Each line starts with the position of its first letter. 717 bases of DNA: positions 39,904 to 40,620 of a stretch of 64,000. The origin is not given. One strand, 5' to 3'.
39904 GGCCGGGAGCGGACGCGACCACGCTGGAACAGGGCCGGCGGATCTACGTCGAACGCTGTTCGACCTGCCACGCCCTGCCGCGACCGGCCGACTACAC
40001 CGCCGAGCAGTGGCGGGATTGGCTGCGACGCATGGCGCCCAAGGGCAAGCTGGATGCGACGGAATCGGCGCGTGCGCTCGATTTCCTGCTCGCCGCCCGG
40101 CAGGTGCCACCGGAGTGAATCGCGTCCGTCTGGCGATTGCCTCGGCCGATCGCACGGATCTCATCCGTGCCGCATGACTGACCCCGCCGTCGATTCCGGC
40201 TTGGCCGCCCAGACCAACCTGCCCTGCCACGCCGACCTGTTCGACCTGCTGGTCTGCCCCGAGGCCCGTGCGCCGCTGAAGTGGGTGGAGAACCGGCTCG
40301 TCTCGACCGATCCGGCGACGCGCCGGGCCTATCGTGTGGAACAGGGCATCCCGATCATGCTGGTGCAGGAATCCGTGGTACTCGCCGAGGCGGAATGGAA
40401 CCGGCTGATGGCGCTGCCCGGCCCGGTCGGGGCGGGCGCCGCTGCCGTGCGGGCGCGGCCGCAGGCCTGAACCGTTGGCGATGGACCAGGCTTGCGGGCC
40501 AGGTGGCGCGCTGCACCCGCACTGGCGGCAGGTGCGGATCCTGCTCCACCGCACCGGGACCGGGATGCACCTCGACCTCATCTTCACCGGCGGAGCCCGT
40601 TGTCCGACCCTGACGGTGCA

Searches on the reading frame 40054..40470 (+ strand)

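Call 60: search_protein_families(library=pfam, proteins=[window:40054-40470:+], max_evalue=0.001)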
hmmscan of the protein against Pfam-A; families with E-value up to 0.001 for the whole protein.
window:40054-40470:+ (138 aa): 1 family
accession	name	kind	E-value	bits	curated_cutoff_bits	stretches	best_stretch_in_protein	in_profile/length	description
PF03966.22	Trm112p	-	0.00029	21.1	22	1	61-98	3-40/40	Trm112p-like protein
